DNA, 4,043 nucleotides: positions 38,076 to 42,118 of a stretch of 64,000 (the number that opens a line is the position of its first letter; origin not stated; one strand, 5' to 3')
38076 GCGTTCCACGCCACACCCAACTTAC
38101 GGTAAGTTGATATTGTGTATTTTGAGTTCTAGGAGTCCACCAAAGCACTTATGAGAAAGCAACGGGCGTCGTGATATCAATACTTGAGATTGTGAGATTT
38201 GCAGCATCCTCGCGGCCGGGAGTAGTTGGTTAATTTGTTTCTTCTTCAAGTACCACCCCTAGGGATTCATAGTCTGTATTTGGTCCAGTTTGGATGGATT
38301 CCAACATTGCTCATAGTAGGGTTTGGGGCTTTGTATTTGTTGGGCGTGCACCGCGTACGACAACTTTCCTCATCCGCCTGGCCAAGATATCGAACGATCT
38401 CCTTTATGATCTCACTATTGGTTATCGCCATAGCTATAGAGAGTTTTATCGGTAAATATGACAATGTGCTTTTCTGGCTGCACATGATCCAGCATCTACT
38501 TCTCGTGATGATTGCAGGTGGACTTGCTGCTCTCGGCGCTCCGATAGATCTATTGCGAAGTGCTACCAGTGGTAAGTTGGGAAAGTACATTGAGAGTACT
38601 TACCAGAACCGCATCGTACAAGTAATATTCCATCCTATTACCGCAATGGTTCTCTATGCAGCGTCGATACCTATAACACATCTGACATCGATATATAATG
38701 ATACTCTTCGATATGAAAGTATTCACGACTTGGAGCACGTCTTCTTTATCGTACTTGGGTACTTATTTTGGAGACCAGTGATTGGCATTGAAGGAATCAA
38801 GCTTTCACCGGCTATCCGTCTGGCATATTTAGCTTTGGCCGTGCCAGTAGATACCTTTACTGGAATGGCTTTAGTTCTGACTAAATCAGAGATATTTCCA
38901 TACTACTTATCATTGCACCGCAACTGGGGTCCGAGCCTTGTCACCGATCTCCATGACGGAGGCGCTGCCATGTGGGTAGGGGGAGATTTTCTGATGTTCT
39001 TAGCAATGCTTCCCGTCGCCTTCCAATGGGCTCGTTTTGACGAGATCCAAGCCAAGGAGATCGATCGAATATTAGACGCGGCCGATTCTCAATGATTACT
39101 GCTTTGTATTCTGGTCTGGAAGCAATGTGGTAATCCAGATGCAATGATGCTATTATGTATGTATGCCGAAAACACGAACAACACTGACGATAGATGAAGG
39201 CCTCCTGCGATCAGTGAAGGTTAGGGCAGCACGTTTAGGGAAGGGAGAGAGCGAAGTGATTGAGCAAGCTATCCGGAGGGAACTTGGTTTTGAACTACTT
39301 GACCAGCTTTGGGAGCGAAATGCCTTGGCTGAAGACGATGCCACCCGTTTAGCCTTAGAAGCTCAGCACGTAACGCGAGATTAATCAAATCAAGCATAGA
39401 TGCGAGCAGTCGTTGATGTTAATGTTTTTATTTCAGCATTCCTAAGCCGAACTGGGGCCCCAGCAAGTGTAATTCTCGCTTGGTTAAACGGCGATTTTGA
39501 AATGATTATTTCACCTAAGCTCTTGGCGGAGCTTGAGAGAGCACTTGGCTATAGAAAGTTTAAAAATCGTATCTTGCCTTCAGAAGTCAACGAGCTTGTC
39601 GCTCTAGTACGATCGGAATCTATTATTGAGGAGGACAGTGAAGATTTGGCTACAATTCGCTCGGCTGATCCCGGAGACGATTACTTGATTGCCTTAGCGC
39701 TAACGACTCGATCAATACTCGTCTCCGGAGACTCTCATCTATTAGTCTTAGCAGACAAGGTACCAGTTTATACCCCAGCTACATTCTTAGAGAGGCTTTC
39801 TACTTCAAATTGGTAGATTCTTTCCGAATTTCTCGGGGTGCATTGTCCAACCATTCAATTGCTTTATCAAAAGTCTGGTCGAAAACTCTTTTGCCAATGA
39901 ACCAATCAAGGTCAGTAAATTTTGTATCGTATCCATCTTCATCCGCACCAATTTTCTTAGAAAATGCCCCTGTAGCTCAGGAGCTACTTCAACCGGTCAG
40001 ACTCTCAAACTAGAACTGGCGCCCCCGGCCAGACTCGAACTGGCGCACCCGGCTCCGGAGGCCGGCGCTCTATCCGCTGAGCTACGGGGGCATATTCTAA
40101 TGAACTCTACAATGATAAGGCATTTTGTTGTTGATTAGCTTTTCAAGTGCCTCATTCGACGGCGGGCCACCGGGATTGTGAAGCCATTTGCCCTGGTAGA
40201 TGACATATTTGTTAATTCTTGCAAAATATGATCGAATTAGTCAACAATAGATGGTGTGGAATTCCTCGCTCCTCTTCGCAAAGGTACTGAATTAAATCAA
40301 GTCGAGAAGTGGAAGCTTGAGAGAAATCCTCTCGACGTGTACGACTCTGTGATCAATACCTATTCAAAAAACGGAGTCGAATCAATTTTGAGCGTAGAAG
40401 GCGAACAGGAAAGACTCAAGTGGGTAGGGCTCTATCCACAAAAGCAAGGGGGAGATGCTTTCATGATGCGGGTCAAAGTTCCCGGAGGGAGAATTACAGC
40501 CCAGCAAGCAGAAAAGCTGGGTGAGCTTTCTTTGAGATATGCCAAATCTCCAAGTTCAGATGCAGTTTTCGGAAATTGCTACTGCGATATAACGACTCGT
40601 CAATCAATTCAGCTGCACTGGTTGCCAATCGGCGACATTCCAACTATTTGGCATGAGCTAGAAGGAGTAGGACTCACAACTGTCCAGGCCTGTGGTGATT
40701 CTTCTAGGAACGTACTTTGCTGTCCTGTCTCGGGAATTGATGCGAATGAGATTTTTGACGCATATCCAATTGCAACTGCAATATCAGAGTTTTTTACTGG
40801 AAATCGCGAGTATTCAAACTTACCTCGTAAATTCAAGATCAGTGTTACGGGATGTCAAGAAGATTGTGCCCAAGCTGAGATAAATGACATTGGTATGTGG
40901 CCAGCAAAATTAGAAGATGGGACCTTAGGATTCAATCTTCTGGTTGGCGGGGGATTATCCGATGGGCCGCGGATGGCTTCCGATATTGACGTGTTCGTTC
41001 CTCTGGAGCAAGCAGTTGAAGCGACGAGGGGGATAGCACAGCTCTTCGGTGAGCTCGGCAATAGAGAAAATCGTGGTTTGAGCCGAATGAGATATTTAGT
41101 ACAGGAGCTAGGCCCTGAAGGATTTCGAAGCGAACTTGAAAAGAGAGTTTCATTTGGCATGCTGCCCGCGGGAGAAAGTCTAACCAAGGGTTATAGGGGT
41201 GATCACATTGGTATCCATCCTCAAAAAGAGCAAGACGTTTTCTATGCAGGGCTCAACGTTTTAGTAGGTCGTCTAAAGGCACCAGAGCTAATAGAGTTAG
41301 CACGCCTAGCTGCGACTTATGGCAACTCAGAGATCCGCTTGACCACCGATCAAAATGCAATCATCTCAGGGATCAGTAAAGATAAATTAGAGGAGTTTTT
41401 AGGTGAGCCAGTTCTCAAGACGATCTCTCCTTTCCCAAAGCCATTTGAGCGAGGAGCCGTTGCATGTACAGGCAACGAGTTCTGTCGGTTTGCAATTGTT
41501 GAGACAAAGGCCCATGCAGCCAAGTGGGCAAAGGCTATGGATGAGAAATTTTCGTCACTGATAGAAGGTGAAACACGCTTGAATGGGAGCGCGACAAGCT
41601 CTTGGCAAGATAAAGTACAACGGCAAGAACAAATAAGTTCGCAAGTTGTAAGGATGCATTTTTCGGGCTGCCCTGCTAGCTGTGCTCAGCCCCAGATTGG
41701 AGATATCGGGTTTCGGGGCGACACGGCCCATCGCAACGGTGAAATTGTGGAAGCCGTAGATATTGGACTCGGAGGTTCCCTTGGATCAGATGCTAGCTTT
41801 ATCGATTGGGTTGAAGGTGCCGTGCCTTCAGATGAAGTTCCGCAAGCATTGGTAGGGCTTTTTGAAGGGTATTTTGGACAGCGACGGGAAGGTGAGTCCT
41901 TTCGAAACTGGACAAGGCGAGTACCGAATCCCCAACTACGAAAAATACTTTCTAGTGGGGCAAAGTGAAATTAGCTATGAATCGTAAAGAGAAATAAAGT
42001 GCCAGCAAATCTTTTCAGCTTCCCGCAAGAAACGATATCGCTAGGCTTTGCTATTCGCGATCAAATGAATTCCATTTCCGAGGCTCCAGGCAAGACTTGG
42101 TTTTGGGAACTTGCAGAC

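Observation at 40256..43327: Assimilatory siroheme sulfite reductase paired with an FrhB/FpoF-like flavo-FeS protein: possible split F420-dependent sulfite reductase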

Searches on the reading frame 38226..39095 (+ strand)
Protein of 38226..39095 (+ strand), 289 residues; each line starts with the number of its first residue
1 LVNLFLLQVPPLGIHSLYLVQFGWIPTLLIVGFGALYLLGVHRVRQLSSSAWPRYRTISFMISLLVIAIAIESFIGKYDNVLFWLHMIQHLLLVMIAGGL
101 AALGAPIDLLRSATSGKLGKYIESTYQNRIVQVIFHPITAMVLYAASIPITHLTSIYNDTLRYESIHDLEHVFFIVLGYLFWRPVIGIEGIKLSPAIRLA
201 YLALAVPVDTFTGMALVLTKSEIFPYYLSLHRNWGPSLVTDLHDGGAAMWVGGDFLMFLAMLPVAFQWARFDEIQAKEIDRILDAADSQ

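Call 35: search_protein_families(library=pfam, proteins=[window:38226-39095:+], max_evalue=0.00001)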
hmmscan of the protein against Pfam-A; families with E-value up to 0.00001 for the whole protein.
window:38226-39095:+ (289 aa): 1 family
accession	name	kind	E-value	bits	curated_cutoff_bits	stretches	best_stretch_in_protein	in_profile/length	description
PF09678.15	Caa3_CtaG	-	1.8e-57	194.9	27.7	1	35-270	1-236/237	Cytochrome c oxidase caa3 assembly factor (Caa3_CtaG)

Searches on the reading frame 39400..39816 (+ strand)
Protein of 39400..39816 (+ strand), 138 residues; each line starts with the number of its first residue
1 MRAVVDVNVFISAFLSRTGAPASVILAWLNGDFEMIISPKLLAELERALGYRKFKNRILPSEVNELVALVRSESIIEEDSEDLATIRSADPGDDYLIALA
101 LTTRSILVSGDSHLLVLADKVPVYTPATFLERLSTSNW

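Call 7: search_protein_families(library=pfam, proteins=[window:39400-39816:+], max_evalue=0.01)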
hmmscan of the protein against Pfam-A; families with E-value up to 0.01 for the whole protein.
window:39400-39816:+ (138 aa): 3 families
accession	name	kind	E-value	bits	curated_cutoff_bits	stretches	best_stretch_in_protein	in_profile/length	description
PF13470.12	PIN_3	-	5.8e-17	63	27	1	2-112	1-114/115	PIN domain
PF01850.27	PIN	-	1e-08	36.2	23.6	1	4-116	2-116/120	PIN domain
PF10130.15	PIN_2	-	4.6e-05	24.1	22.4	1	4-116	1-117/133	PIN domain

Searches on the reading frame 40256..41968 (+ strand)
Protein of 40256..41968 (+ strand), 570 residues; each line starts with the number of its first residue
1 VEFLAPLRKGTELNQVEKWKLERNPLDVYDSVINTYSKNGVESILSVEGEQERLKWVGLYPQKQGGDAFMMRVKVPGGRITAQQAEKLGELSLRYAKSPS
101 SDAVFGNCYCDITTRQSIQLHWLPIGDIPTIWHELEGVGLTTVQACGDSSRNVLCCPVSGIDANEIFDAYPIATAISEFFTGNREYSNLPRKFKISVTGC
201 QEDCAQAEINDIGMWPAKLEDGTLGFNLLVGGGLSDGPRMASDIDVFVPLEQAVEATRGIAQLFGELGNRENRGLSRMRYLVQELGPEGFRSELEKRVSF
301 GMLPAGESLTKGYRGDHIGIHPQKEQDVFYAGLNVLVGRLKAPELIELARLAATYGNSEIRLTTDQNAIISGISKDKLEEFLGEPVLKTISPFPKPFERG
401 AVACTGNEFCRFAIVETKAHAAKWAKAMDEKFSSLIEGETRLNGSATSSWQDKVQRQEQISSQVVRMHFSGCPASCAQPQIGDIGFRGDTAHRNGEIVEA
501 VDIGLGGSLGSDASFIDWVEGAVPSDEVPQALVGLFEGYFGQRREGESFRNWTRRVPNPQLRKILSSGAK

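Call 7: search_protein_families(library=pfam, proteins=[window:40256-41968:+], max_evalue=0.01)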
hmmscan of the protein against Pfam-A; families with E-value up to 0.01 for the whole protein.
window:40256-41968:+ (570 aa): 2 families
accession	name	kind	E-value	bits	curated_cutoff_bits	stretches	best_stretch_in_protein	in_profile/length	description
PF01077.27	NIR_SIR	-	3.2e-54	183.1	27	2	146-299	1-155/158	Nitrite and sulphite reductase 4Fe-4S domain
PF03460.22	NIR_SIR_ferr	-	1.6e-36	124.3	24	2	60-136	1-67/69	Nitrite/Sulfite reductase ferredoxin-like half domain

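Call 8: search_protein_families(library=ncbifam, proteins=[window:40256-41968:+], max_evalue=0.01)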
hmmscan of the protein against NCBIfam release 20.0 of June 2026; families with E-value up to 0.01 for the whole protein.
window:40256-41968:+ (570 aa): 11 families
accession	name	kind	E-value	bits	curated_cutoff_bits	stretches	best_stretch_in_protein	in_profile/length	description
NF007125.0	PRK09566.1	equivalog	7.3e-134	447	594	2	8-432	7-425/513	ferredoxin--nitrite reductase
NF007126.0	PRK09567.1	equivalog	6.8e-92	308.5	523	2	8-432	60-478/595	NirA family protein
NF010029.0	PRK13504.1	equivalog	1.8e-54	185.1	457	2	189-558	215-563/575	NADPH-dependent assimilatory sulfite reductase hemoprotein subunit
TIGR02435.1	CobG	equivalog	7.4e-52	176.6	234.8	1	59-486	8-381/388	precorrin-3B synthase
TIGR02041.1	CysI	equivalog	1e-37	129.9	756.55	2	188-554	193-536/541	assimilatory sulfite reductase (NADPH) hemoprotein subunit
TIGR02042.1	sir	equivalog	1.2e-36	126.1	731.5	2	188-564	222-577/581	sulfite reductase, ferredoxin dependent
TIGR02374.1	nitri_red_nirB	equivalog_domain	1.1e-17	63.8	578.35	2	68-241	559-712/794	nitrite reductase large subunit NirB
TIGR02912.1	sulfite_red_C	equivalog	2.9e-15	56.1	324.1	2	66-214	19-158/314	sulfite reductase subunit C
NF011565.0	PRK14989.1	subfamily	1.2e-10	40.2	883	1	73-241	569-717/847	nitrite reductase large subunit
TIGR02066.1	dsrB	equivalog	6.7e-07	28.6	341.5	1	109-214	60-165/341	dissimilatory-type sulfite reductase subunit beta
TIGR02064.1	dsrA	equivalog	0.00031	19.7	392.85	0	143-214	147-222/402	dissimilatory-type sulfite reductase subunit alpha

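Call 42: search_solved_structures(query=window:40256-41968:+, max_evalue=1e-10, show_alignments=1)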
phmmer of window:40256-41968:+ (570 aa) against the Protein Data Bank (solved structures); distinct sequences matched with E-value up to 1e-10: 18.
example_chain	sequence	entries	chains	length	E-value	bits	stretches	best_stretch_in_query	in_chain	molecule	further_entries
3b0l_A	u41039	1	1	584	1.4e-102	347.5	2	8-424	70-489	Nitrite reductase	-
3vlx_A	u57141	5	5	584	4.9e-102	345.7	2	8-424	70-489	Nitrite reductase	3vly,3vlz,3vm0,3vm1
3b0g_A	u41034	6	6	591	1e-101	344.7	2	8-423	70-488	Nitrite reductase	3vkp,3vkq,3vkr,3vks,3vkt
3b0j_A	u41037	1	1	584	1.8e-101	343.9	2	8-424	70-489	Nitrite reductase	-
3b0m_A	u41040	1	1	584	1.8e-101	343.9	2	8-424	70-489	Nitrite reductase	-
3b0n_A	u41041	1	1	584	2.4e-101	343.4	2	8-424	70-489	Nitrite reductase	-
3b0h_A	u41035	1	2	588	2.4e-96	326.9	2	13-425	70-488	Nitrite reductase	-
2akj_A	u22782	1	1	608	4.6e-94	319.4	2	12-427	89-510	Ferredoxin--nitrite reductase, chloroplast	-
1zj8_A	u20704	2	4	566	2.5e-69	237.8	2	12-425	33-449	Probable ferredoxin-dependent nitrite reductase NirA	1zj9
5h8v_A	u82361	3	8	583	9.1e-32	113.7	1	188-417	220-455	Sulfite reductase [ferredoxin], chloroplastic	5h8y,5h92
1aop_A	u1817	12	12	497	5.1e-25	91.4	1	171-420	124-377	SULFITE REDUCTASE HEMOPROTEIN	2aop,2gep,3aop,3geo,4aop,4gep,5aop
6c3x_A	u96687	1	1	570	5.3e-25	91.4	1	172-420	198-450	Sulfite reductase [NADPH] hemoprotein beta-component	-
6c3m_A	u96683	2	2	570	7.1e-25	91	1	171-420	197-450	Sulfite reductase [NADPH] hemoprotein beta-component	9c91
6c3z_A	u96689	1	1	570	7.2e-25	90.9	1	171-420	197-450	Sulfite reductase [NADPH] hemoprotein beta-component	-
4htr_A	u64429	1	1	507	7.8e-25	90.8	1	172-420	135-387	Sulfite reductase [NADPH] hemoprotein beta-component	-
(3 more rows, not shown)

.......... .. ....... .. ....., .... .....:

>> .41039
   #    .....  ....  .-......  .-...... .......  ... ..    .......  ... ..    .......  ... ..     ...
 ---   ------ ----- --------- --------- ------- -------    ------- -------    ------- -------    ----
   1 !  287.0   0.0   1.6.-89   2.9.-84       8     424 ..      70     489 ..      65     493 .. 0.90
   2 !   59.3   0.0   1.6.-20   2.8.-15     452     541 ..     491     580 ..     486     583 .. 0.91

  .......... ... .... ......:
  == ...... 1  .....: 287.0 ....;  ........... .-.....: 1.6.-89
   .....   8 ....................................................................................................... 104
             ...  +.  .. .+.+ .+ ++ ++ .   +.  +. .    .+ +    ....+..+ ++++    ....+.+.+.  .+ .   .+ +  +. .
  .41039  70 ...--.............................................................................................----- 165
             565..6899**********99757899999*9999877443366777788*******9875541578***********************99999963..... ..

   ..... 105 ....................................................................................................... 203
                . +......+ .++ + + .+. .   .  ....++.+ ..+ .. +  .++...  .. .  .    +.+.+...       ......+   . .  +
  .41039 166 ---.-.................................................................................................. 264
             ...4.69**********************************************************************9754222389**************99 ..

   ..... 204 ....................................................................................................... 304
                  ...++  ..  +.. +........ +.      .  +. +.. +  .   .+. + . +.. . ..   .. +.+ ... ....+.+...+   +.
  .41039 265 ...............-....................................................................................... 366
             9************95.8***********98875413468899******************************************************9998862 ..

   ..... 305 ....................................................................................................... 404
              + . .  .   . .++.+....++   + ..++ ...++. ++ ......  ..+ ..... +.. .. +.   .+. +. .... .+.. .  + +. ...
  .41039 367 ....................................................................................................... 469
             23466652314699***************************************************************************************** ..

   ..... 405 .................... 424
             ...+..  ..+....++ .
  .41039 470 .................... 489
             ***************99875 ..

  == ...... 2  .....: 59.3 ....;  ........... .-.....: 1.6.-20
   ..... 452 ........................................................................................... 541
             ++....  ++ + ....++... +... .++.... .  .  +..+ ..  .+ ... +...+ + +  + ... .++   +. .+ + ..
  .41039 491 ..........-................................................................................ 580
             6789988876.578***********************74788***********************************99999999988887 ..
